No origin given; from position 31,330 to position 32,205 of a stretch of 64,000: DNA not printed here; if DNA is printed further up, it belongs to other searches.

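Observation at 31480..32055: TudS-like DUF523 protein embedded in the island, suggesting a thiolated or modified pyrimidine substrate, possibly a tRNA-derived 5-substituted 2-thiouracil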

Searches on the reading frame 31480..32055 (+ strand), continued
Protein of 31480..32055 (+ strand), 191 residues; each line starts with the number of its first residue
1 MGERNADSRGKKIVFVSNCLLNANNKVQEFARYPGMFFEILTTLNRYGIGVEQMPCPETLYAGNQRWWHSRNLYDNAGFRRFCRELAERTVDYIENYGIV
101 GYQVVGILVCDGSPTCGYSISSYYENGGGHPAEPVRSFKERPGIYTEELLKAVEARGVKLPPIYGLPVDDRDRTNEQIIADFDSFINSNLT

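Call 27: search_protein_families(library=pfam, proteins=[L050:8702-9973:+, L045:8984-9949:+, L045:12187-12861:+, L045:12848-13924:+, L018:7386-8624:+, L016:4090-4983:+, L047:10717-14562:+, L001:13163-14095:+, L037:6474-7730:+, L047:5583-7145:+], max_evalue=0.00001)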
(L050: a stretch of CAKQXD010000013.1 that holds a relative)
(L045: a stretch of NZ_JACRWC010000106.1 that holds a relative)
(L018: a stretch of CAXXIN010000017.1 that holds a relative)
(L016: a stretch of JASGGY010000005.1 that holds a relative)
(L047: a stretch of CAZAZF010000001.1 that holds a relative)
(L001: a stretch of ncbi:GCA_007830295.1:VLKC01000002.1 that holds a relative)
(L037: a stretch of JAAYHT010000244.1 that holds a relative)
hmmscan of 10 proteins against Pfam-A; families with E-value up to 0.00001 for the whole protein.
L050:8702-9973:+ (423 aa): 2 families
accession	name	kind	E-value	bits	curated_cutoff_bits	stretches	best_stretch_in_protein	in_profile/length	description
PF07969.17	Amidohydro_3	-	3.2e-42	146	29.7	1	40-400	1-471/472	Amidohydrolase family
PF01979.26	Amidohydro_1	-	2e-18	67.2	25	1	49-399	2-344/345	Amidohydrolase family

L045:8984-9949:+ (321 aa): 1 family
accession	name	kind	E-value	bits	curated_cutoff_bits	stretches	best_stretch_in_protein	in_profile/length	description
PF00365.25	PFK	-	1.8e-108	362.6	30.9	1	5-278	1-277/277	Phosphofructokinase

L045:12187-12861:+ (224 aa): 1 family
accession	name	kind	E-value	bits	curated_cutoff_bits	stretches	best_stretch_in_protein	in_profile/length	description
PF03729.18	DUF308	-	2.6e-22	79.3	25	2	8-80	2-72/73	Short repeat of unknown function (DUF308)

L045:12848-13924:+ (358 aa): 5 families
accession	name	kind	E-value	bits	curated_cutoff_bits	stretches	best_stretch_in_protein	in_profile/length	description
PF03486.20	HI0933_like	-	1.6e-60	205.1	50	2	62-351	82-243/244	HI0933-like protein Rossmann domain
PF01266.30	DAO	-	3.1e-09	37.2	27.9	0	5-38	1-35/353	FAD dependent oxidoreductase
PF13738.12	Pyr_redox_3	-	1.9e-07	31.1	30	1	8-146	2-138/305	Pyridine nucleotide-disulphide oxidoreductase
PF07992.20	Pyr_redox_2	-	2.6e-07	30.8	26.1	0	85-148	179-243/291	Pyridine nucleotide-disulphide oxidoreductase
PF12831.13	FAD_oxidored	-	2.5e-06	27.5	27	1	5-137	1-141/416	FAD dependent oxidoreductase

L018:7386-8624:+ (412 aa): 2 families
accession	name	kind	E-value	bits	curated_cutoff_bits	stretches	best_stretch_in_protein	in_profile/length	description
PF00817.25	IMS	-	1.4e-40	139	23.2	1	8-156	1-148/148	impB/mucB/samB family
PF11799.13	IMS_C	-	4.3e-24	85.5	20.7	1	247-356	3-109/109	impB/mucB/samB family C-terminal domain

L016:4090-4983:+ (297 aa): 3 families
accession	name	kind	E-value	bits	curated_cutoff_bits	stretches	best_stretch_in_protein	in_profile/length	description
PF00892.27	EamA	-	2.1e-41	141.8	28.2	2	10-139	6-132/135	EamA-like transporter family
PF03151.22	TPT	-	2.7e-07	30.7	30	1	37-141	34-136/291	Triose-phosphate Transporter family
PF16913.11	PUNUT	-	6e-06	26.2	30.6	1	70-169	75-179/321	Purine nucleobase transmembrane transport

L047:10717-14562:+ (1281 aa): 4 families
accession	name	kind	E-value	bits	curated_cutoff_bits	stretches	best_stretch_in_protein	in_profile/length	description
PF13507.12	GATase_5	-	1.3e-68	231.4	27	1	1017-1279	1-259/260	CobB/CobQ-like glutamine amidotransferase domain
PF02769.27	AIRS_C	-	8.3e-31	107.7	23.1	1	461-612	2-155/156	AIR synthase related protein, C-terminal domain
PF18072.6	FGAR-AT_linker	-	1.1e-11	45.5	26.6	1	202-248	3-49/50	Formylglycinamide ribonucleotide amidotransferase linker domain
PF00586.29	AIRS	-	4e-06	27.6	24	0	736-827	29-108/112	AIR synthase related protein, N-terminal domain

L001:13163-14095:+ (310 aa): 0 families

L037:6474-7730:+ (418 aa): 2 families
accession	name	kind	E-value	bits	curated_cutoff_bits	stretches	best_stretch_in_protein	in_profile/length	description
PF00501.34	AMP-binding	-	2.2e-42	145.6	29.9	1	39-277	140-384/384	AMP-binding enzyme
PF13193.12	AMP-binding_C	-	2.8e-24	86.2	24.5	1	327-405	1-76/76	AMP-binding enzyme C-terminal domain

L047:5583-7145:+ (520 aa): 3 families
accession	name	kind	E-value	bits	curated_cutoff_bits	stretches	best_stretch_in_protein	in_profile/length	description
PF12072.13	RNase_Y_N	-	1.3e-62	211.3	32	1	13-205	2-201/201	RNase Y N-terminal region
PF01966.28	HD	-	4.7e-18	66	22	1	336-428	1-115/116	HD domain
PF00013.35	KH_1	-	1.9e-07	31.2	21.5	1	214-271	4-65/66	KH domain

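Call 28: fold_search(model_id=the predicted structure, library=pdb)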
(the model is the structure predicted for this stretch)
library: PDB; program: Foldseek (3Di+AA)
matches with E <= 10: 830; with E <= 0.001: 0
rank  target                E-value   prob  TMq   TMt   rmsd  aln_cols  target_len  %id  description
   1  2goy_A                1.5e-02  0.33  0.23  0.20  17.0       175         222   15  Crystal structure of assimilatory adenosine 5'-phosphosulfate reductase with bound APS (released 2006-09-19)
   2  2pv7_A                3.2e-02  0.14  0.17  0.13  17.4       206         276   14  Crystal structure of chorismate mutase / prephenate dehydrogenase (tyrA) (1574749) from Haemophilus influenzae RD at 2 (released 2007-05-22)
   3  6kgz                  8.4e-02  0.14  0.21  0.13  15.7       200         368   10  bacterial cystathionine gamma-lyase MccB of Staphylococcus aureus (released 2020-03-25)
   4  6xeh_MODEL_1_A        9.5e-02  0.51  0.28  0.37   9.2       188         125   10  Solution NMR Structure of DE NOVO DESIGNED Rossmann 2x3 Fold Protein r2x3_168, Northeast Structural Genomics C (released 2020-08-05)
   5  7qsp_A                1.1e-01  0.75  0.34  0.46   6.7       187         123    8  Permutated C-terminal lobe of the ribose binding protein from Thermotoga maritima (released 2023-01-11)
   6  4v4n_BM               1.4e-01  0.72  0.26  0.35   5.6        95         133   15  Structure of the Methanococcus jannaschii ribosome-SecYEBeta channel complex (released 2014-07-09)
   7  6n2f_A                1.8e-01  0.23  0.28  0.15  11.8       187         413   10  Meso-Diaminopimelate Decarboxylase from Arabidopsis thaliana (Isoform 2) (released 2019-04-24)
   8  8dl5_B                1.9e-01  0.72  0.33  0.17   7.5       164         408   10  Crystal structure of PLP-dependent Mannich cyclase LolT (released 2023-06-14)
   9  2e2n_A                1.9e-01  0.20  0.25  0.17  15.6       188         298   10  Crystal structure of Sulfolobus tokodaii hexokinase in the apo form (released 2007-01-16)
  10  3gdf_A                2.1e-01  0.25  0.25  0.19  11.2       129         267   15  Crystal structure of the NADP-dependent mannitol dehydrogenase from Cladosporium herbarum. (released 2010-05-26)
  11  2p3e_B                2.2e-01  0.25  0.28  0.16   8.6       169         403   16  Crystal structure of AQ1208 from Aquifex aeolicus (released 2007-05-01)
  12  7qsp_B                2.5e-01  0.69  0.38  0.53   5.6       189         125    8  Permutated C-terminal lobe of the ribose binding protein from Thermotoga maritima (released 2023-01-11)
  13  6n2a_A                2.5e-01  0.25  0.29  0.15   8.9       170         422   12  Meso-Diaminopimelate Decarboxylase from Arabidopsis thaliana (Isoform 1) (released 2019-04-24)
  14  3wks_B                2.6e-01  0.33  0.27  0.16   8.1       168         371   11  Crystal structure of the SepCysS-SepCysE N-terminal domain complex from (released 2014-07-30)
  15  3j0l_K                2.8e-01  0.54  0.26  0.33   4.8        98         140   12  Core of mammalian 80S pre-ribosome in complex with tRNAs fitted to a 9.8A cryo-EM map: classic PRE state 1 (released 2011-11-16)
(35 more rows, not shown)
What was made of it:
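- On Pfam PF04463 (DUF523 / TudS): Foldseek found nothing significant (call 28), so support is moderate.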

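Call 31: search_solved_structures(query=A1, max_evalue=10, show_alignments=3)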
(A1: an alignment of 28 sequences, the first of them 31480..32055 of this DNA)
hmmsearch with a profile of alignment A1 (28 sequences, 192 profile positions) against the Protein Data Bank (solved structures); distinct sequences matched with E-value up to 10: 3.
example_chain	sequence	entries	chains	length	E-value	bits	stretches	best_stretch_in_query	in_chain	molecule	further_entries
3d3k_A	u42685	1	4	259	0.93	12.2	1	26-74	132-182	Enhancer of mRNA-decapping protein 3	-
9dbp_B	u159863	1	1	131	1.1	11.9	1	45-94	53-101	REST corepressor 1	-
3d3j_A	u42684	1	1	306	1.4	11.6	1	28-74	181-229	Enhancer of mRNA-decapping protein 3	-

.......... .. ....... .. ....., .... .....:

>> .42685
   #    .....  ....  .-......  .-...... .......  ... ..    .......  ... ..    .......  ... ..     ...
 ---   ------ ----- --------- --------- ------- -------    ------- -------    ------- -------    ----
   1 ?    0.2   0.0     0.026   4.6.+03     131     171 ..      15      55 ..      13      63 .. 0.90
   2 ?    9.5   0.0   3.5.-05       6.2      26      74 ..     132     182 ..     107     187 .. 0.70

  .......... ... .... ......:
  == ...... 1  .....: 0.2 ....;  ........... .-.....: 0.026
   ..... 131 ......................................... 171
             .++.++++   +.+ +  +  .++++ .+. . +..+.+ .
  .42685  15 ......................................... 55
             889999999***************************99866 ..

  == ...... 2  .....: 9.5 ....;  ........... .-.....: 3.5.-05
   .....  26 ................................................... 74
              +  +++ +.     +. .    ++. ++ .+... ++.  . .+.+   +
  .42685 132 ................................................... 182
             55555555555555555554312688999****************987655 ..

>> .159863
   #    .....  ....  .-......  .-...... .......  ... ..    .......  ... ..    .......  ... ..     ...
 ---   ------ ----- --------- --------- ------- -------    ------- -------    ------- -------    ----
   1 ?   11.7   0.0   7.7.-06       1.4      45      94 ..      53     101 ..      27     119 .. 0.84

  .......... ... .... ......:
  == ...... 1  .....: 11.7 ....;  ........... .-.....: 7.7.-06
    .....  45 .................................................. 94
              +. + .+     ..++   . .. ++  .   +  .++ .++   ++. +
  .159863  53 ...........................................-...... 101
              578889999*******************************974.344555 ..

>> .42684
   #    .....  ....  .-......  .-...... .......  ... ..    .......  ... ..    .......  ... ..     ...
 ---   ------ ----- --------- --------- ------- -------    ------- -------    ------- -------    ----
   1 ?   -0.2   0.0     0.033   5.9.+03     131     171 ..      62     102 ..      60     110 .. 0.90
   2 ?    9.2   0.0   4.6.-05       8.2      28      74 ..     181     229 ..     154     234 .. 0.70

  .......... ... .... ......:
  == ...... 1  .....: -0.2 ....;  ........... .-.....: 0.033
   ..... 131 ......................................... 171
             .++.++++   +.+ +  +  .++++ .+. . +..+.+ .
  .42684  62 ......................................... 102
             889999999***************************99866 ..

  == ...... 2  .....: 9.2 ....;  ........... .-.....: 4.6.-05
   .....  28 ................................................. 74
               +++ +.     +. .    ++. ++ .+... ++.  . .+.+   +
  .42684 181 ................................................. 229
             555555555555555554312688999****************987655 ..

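Call 34: search_solved_structures(query=P0101, max_evalue=10, show_alignments=2)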
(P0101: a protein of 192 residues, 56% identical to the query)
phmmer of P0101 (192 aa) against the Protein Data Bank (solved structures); distinct sequences matched with E-value up to 10: 10.
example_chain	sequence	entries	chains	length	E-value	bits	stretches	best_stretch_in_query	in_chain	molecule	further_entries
9d65_B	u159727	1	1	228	0.46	13.6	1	29-87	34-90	Cobalt-containing nitrile hydratase subunit beta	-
7w8l_B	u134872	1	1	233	0.67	13.1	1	29-87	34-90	Cobalt-containing nitrile hydratase subunit beta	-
4rf6_A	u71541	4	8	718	0.73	12.9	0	38-67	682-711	Arginine kinase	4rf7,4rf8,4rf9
1ugp_B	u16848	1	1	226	0.86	12.7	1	29-87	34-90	Cobalt-containing nitrile hydratase subunit beta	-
9d6j_B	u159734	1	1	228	0.87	12.7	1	29-87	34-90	Cobalt-containing nitrile hydratase subunit beta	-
9d6m_B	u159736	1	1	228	0.87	12.7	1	29-87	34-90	Cobalt-containing nitrile hydratase subunit beta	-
9d6k_B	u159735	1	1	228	0.87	12.7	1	29-87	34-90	Cobalt-containing nitrile hydratase subunit beta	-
1ire_B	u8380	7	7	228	0.87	12.7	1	29-87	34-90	Nitrile Hydratase | Nitrile Hydratase beta subunit | Cobalt-containing nitrile hydratase subunit beta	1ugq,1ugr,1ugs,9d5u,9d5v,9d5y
3vyh_B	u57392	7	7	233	0.91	12.6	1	29-87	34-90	Cobalt-containing nitrile hydratase subunit beta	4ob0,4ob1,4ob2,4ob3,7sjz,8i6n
7w8m_B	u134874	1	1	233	0.93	12.6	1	29-87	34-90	Cobalt-containing nitrile hydratase subunit beta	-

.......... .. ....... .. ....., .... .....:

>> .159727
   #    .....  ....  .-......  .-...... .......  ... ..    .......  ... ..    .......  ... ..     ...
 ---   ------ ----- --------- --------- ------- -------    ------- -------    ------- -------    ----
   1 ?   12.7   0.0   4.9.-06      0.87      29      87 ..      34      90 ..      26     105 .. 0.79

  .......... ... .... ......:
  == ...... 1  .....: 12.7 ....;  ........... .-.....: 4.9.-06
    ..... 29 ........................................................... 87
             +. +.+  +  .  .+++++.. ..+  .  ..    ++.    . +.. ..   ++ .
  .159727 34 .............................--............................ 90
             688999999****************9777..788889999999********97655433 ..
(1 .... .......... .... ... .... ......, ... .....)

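Call 39: find_encoding_contigs(protein=P0089, flank=10000, max_places=2)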
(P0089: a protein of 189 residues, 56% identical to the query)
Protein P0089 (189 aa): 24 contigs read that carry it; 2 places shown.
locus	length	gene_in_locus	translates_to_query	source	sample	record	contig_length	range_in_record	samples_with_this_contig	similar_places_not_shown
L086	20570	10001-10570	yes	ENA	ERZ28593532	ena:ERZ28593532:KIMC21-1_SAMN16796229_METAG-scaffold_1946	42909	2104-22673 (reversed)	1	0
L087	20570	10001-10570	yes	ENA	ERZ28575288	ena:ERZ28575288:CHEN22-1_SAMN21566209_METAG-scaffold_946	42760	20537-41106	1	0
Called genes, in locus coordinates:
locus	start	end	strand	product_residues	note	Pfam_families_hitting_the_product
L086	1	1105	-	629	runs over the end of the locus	PF07944:Beta-AFase-like_GH127_cat, PF07470:Glyco_hydro_88 (weak), PF20736:Glyco_hydro127M, PF20737:Glyco_hydro127C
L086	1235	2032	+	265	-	PF07883:Cupin_2 (faint), PF12833:HTH_18, PF00165:HTH_AraC (weak)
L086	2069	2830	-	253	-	PF02129:Peptidase_S15 (faint), PF12146:Hydrolase_4, PF00561:Abhydrolase_1, PF12697:Abhydrolase_6 (weak)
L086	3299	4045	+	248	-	-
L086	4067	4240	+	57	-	-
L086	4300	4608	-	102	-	-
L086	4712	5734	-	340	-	PF12784:PDDEXK_2 (faint)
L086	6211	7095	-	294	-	PF12784:PDDEXK_2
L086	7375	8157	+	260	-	PF00528:BPD_transp_1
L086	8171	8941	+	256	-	PF00528:BPD_transp_1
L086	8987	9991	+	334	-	PF09084:NMT1, PF12974:Phosphonate-bd (weak)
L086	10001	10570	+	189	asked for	PF27735:2-thiour_desulf_put (weak)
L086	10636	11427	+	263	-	PF00005:ABC_tran, PF13304:AAA_21 (faint)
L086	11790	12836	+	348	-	PF27117:FliB_C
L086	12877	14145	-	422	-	PF00275:EPSP_synthase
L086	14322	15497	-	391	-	PF12323:HTH_OrfB_IS605, PF01385:OrfB_IS605, PF07282:Cas12f1-like_TNB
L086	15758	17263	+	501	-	PF01943:Polysacc_synt, PF03023:MurJ, PF01554:MatE (weak)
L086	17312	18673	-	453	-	PF00392:GntR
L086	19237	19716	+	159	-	-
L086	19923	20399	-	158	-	PF03167:UDG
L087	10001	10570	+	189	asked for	PF27735:2-thiour_desulf_put (weak)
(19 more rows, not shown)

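Call 40: find_encoding_contigs(protein=P0109, flank=8000, max_places=2)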
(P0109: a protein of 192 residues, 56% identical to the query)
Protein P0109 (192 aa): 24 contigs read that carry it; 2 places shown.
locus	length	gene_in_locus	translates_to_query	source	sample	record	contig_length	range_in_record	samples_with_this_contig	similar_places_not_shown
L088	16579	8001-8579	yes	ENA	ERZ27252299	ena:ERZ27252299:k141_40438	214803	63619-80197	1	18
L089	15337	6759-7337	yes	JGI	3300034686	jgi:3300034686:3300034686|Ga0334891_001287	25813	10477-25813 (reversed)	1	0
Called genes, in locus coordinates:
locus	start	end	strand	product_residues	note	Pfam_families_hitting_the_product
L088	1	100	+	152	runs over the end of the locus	PF22811:Zn_ribbon_NrdR, PF03477:ATP-cone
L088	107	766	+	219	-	PF02224:Cytidylate_kin, PF13189:Cytidylate_kin2, PF13238:AAA_18 (weak), PF13207:AAA_17 (faint)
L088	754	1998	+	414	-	PF06245:DUF1015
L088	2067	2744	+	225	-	PF20582:UPF0758_N, PF04002:RadC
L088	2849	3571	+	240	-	PF01656:CbiA, PF09140:MipZ, PF10609:ParA, PF13614:AAA_31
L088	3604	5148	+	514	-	PF12072:RNase_Y_N, PF00013:KH_1 (weak), PF01966:HD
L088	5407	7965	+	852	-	PF00690:Cation_ATPase_N, PF00122:E1-E2_ATPase, PF00702:Hydrolase, PF13246:Cation_ATPase, PF00689:Cation_ATPase_C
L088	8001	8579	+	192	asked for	-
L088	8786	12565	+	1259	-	PF18072:FGAR-AT_linker, PF00586:AIRS (faint), PF02769:AIRS_C, PF13507:GATase_5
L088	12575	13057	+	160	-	PF00731:AIRC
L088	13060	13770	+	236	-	PF01259:SAICAR_synt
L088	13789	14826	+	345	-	PF00586:AIRS, PF02769:AIRS_C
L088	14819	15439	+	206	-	PF00551:Formyl_trans_N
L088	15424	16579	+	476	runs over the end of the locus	PF13537:GATase_7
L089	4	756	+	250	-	PF06245:DUF1015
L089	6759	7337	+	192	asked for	-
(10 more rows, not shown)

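Call 48: search_protein_families(library=pfam, proteins=[L034:11661-13031:+, L034:13127-14242:+, L034:14253-15971:+, L031:14132-15508:-, L034:5872-6534:+, L034:501-2408:+, L073:12119-13621:+, L073:10685-12100:+, L009:8444-9040:+], max_evalue=0.00001)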
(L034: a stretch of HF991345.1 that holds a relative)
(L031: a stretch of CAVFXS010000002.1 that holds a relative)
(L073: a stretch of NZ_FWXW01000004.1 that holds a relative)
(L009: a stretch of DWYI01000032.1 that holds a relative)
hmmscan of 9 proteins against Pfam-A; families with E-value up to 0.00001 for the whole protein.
L034:11661-13031:+ (456 aa): 1 family
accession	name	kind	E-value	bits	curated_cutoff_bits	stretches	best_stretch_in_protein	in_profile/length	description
PF00202.27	Aminotran_3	-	3.7e-118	395.1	30.5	1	42-451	8-403/403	Aminotransferase class-III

L034:13127-14242:+ (371 aa): 2 families
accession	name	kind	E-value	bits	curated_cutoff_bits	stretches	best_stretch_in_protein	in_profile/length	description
PF25137.1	ADH_Fe_C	-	2.5e-40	138.7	27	1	177-370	2-193/194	Fe-containing alcohol dehydrogenase family, C-terminal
PF00465.25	Fe-ADH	-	4.1e-26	92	31.3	1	15-163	13-166/168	Iron-containing alcohol dehydrogenase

L034:14253-15971:+ (572 aa): 2 families
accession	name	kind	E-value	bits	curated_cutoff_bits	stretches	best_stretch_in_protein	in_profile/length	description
PF00909.26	Ammonium_transp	-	1.5e-117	393.2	23.2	1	23-415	2-397/399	Ammonium Transporter Family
PF00543.27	P-II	-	1.1e-20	74.3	25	1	458-561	2-101/102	Nitrogen regulatory protein P-II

L031:14132-15508:- (458 aa): 1 family
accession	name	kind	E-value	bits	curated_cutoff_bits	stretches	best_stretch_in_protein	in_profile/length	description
PF01554.23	MatE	-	3.3e-53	180.1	24.9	2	27-186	2-161/161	MatE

L034:5872-6534:+ (220 aa): 0 families

L034:501-2408:+ (635 aa): 0 families

L073:12119-13621:+ (500 aa): 9 families
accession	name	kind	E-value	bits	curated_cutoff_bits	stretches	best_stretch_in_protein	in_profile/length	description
PF01180.27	DHO_dh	-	3.3e-34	118.9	27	1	103-399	2-289/291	Dihydroorotate dehydrogenase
PF14697.11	Fer4_21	-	5.3e-14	52.5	35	1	437-490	4-57/59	4Fe-4S dicluster domain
PF12838.12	Fer4_7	-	2.9e-08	34.5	27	1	440-489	1-52/52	4Fe-4S dicluster domain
PF14691.11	Fer4_20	-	1e-07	32.2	25.8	1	13-93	19-106/113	Dihydroprymidine dehydrogenase domain II, 4Fe-4S cluster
PF13237.11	Fer4_10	-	4.6e-07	30.1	25.5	1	435-486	3-53/53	4Fe-4S dicluster domain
PF00037.32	Fer4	-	7.5e-07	29.1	21.1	1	470-491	3-24/24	4Fe-4S binding domain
PF13187.11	Fer4_9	-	8.7e-07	29.3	27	1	440-490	1-52/52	4Fe-4S dicluster domain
PF12837.12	Fer4_6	-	9.4e-07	28.9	25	0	471-490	5-24/24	4Fe-4S binding domain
PF12797.12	Fer4_2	-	4.3e-06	26.8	24.5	0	467-487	2-22/22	4Fe-4S binding domain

L073:10685-12100:+ (471 aa): 2 families
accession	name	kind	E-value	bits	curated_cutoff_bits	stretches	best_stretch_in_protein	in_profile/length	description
PF01979.26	Amidohydro_1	-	1.3e-26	94.2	25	1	65-449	1-345/345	Amidohydrolase family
PF07969.17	Amidohydro_3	-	6.2e-17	62.7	29.7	1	369-450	404-472/472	Amidohydrolase family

L009:8444-9040:+ (198 aa): 0 families

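Call 59: search_protein_representatives(alignment_id=A1)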
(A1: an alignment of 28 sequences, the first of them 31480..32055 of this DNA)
Query: 28 sequences, 192 profile positions. Proteins with E-value up to 0.001 (for the whole library): 1009; up to 1e-10: 540; up to 1e-30: 60. The best 150 are listed.
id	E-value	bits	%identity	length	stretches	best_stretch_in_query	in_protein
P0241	4.2e-69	248.3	-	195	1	3-190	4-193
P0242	1.4e-67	243.3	-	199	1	4-190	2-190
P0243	5.0e-64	231.7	-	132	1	1-131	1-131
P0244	1.1e-58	214.2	-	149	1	1-120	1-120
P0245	2.2e-54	200.2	-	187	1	1-179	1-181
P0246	9.7e-49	181.8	-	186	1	8-186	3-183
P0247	5.5e-48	179.4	-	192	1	6-188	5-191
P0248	2.0e-47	177.6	-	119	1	1-92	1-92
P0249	3.2e-47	176.9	-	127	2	1-101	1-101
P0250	3.2e-47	176.9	-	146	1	1-102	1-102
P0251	3.6e-47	176.7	-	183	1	6-162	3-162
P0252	2.7e-46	173.9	-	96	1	1-91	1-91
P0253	2.1e-44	167.7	-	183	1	7-187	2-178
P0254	5.4e-44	166.4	-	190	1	11-188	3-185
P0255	1.3e-43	165.1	-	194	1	6-163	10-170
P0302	1.6e-30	122.4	-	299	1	10-165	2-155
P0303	1.6e-30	122.4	-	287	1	12-167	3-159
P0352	8.7e-26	107.0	-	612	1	13-162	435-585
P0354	9.6e-26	106.8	-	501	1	11-162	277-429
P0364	5.7e-25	104.3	-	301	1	15-159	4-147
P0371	1.7e-24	102.7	-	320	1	14-181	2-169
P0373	1.9e-24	102.6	-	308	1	6-163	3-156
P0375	2.4e-24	102.3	-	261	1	12-134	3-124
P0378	3.3e-24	101.8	-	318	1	11-131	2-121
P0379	4.0e-24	101.5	-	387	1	6-163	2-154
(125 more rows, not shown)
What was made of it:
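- Checked: An exhaustive profile search finds 1009 cluster representatives at E<=1e-3 (call 59).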
